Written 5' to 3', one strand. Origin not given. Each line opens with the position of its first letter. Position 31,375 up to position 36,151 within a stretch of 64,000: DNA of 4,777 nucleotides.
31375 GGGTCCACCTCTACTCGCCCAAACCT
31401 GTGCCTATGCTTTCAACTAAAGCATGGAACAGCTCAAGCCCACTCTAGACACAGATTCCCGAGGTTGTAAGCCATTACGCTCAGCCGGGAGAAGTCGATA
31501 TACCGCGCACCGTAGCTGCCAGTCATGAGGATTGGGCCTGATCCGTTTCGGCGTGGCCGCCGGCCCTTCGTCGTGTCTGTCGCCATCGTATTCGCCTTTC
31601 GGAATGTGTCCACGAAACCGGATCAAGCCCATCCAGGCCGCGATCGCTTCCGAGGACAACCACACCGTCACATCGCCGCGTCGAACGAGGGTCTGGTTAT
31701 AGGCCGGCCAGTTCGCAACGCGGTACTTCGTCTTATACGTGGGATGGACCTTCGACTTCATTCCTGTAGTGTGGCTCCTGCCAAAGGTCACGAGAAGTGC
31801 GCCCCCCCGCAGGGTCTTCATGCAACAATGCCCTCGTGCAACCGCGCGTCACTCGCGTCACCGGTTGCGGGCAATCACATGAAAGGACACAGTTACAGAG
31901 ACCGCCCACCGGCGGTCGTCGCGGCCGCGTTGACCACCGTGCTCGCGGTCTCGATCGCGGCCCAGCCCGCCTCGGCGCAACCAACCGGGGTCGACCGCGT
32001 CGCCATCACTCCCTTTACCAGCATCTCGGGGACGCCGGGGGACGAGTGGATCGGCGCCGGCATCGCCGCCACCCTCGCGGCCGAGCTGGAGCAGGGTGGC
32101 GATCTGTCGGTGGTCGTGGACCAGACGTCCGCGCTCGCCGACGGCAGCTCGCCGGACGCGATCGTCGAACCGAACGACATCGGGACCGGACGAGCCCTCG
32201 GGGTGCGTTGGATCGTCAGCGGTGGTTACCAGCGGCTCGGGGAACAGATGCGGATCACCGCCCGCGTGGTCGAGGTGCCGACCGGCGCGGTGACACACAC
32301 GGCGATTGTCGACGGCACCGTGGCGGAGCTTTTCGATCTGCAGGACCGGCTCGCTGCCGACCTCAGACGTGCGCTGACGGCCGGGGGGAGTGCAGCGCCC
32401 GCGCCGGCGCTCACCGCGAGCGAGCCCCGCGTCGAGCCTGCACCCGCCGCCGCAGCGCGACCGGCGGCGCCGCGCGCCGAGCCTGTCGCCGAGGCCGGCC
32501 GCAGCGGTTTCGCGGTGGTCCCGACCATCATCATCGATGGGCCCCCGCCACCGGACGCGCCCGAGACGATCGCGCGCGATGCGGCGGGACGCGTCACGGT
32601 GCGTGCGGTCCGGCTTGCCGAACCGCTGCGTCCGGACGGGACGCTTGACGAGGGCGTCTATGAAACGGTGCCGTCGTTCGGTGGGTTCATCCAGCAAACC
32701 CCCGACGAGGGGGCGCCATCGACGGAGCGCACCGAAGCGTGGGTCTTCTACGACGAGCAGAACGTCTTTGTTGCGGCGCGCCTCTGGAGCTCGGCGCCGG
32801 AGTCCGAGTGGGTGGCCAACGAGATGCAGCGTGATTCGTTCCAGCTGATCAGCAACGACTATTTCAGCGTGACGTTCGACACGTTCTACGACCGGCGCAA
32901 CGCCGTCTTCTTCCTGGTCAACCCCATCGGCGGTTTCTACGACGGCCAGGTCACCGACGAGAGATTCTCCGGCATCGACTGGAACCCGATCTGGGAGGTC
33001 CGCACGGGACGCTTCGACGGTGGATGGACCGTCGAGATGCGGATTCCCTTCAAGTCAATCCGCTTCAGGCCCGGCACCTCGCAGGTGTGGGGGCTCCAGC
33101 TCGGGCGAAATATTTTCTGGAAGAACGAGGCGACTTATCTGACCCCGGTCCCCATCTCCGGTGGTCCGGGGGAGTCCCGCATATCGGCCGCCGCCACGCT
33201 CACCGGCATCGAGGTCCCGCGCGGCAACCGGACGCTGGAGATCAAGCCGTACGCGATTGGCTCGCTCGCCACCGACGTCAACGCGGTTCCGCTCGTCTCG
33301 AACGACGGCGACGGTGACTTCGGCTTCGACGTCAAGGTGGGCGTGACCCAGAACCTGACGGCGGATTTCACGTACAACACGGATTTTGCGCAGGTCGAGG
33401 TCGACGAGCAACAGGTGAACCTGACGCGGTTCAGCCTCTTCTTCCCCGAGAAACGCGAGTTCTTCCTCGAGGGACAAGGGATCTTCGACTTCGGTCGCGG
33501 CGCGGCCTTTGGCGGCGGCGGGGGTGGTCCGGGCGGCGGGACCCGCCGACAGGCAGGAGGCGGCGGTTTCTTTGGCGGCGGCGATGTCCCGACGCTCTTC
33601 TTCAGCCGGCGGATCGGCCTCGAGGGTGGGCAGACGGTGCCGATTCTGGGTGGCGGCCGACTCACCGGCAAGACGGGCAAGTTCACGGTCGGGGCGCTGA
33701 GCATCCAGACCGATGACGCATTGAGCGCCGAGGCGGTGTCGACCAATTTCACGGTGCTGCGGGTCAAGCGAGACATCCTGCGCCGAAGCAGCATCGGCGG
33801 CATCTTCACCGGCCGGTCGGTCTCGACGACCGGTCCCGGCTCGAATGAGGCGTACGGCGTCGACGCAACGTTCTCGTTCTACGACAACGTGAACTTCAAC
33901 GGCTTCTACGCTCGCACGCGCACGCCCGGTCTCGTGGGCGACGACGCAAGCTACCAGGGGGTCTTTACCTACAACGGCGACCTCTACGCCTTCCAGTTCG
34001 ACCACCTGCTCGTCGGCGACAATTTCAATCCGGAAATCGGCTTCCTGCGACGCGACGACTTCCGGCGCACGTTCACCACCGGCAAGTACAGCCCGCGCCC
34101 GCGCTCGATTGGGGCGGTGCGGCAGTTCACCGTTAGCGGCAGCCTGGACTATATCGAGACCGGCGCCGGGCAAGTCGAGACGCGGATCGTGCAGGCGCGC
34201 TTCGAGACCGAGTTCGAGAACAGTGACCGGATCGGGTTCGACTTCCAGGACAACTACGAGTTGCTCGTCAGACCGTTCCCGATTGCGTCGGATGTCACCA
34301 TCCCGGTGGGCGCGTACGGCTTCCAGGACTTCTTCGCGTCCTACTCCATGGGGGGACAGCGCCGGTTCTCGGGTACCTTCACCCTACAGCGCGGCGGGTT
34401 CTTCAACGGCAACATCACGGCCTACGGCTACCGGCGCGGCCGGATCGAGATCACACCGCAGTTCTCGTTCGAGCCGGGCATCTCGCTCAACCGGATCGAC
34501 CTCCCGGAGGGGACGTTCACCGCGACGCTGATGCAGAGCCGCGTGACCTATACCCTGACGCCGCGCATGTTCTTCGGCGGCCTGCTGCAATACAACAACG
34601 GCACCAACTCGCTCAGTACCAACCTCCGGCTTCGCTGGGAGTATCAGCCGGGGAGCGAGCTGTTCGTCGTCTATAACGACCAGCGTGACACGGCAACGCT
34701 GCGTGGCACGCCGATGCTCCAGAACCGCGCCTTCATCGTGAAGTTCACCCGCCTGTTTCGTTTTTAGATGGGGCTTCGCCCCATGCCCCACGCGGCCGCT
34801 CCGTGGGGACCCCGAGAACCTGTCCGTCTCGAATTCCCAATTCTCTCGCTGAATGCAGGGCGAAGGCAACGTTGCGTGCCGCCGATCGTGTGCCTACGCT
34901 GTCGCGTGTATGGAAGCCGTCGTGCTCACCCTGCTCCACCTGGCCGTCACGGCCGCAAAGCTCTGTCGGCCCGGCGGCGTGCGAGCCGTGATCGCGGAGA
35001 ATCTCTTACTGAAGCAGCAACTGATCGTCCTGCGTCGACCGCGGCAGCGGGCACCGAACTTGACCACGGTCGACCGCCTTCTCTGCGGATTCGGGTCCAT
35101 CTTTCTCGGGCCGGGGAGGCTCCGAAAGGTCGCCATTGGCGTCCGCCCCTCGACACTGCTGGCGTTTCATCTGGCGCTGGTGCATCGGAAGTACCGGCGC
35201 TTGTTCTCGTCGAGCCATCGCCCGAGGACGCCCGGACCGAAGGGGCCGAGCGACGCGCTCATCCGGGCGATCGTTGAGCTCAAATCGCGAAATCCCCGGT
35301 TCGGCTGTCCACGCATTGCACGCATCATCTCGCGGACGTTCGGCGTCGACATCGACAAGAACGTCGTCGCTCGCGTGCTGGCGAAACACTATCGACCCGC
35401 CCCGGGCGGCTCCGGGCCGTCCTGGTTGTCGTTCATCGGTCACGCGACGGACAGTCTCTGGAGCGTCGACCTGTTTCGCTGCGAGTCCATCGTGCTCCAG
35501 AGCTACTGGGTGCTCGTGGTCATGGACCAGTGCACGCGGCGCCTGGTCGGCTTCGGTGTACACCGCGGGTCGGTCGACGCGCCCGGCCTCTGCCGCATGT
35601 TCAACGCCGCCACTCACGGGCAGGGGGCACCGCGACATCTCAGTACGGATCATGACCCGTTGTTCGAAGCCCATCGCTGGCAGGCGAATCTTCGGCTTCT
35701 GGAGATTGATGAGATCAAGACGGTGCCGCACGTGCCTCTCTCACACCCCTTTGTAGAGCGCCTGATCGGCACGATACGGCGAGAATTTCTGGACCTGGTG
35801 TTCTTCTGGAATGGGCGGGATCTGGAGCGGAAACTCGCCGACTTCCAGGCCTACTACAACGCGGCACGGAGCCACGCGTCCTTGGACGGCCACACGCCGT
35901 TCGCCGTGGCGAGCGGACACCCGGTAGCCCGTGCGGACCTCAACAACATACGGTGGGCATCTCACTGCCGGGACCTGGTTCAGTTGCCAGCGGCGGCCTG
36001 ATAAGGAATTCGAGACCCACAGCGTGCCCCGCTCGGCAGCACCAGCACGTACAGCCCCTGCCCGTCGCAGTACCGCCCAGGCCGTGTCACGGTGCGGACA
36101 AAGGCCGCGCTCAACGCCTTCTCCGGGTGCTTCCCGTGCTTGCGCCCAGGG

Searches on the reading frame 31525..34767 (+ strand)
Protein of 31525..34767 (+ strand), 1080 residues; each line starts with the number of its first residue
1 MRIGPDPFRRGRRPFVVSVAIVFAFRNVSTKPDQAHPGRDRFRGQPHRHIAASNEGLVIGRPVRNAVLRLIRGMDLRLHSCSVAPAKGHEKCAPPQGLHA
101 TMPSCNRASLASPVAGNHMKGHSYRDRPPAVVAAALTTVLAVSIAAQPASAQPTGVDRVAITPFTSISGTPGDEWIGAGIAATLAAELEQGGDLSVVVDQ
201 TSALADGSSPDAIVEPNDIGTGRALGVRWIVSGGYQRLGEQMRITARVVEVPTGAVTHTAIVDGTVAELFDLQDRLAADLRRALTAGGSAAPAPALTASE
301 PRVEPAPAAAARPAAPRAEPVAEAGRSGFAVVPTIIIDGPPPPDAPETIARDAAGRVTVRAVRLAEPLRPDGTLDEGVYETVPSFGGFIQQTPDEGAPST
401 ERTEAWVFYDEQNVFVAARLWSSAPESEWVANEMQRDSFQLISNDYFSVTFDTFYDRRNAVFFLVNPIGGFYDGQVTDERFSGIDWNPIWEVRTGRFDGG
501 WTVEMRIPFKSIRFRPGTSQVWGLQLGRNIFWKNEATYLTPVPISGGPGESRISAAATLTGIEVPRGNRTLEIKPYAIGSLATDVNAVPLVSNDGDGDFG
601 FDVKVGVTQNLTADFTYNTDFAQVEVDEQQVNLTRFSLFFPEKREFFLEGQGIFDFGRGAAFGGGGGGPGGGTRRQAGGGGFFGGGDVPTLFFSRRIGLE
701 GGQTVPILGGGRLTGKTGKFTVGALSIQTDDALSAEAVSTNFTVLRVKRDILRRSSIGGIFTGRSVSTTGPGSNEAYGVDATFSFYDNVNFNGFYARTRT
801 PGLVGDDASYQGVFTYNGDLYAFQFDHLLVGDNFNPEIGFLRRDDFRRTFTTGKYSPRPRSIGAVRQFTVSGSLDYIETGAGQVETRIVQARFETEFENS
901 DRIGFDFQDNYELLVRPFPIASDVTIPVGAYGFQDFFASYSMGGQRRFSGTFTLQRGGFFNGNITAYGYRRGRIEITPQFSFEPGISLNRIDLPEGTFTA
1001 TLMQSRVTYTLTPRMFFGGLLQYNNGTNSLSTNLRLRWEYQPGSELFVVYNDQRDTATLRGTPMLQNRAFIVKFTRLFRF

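Call 75: search_protein_families(library=pfam, proteins=[window:31525-34767:+], max_evalue=0.00001)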
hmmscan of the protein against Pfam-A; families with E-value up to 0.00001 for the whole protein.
window:31525-34767:+ (1080 aa): 1 family
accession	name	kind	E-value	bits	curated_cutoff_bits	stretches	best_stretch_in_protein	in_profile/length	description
PF19313.5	DUF5916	-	5.8e-15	55.5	22.6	1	572-657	6-86/572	Domain of unknown function (DUF5916)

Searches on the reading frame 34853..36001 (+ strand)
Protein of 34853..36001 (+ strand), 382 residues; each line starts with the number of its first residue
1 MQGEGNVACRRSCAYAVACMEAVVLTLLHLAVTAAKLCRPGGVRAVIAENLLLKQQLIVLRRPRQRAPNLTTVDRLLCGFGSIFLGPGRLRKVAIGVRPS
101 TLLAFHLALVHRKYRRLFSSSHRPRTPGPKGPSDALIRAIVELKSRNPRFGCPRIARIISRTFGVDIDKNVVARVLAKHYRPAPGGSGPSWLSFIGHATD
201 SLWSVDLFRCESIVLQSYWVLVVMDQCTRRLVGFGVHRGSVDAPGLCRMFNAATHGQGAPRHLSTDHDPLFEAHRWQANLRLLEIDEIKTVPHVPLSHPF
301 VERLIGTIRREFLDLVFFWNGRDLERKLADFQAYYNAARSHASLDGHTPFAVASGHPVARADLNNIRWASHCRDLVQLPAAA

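Call 75: search_protein_families(library=pfam, proteins=[window:34853-36001:+], max_evalue=0.00001)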
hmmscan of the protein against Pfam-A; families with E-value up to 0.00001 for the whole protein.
window:34853-36001:+ (382 aa): 3 families
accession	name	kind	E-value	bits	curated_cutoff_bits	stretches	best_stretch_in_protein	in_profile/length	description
PF13683.12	rve_3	-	5e-11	42.6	26.5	1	290-349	8-67/67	Integrase core domain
PF00665.32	rve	-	1.5e-06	28.8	32.6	1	198-285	3-92/102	Integrase core domain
PF13565.12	HTH_32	-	4.8e-06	27.5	33.7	0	122-176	19-73/73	Homeodomain-like domain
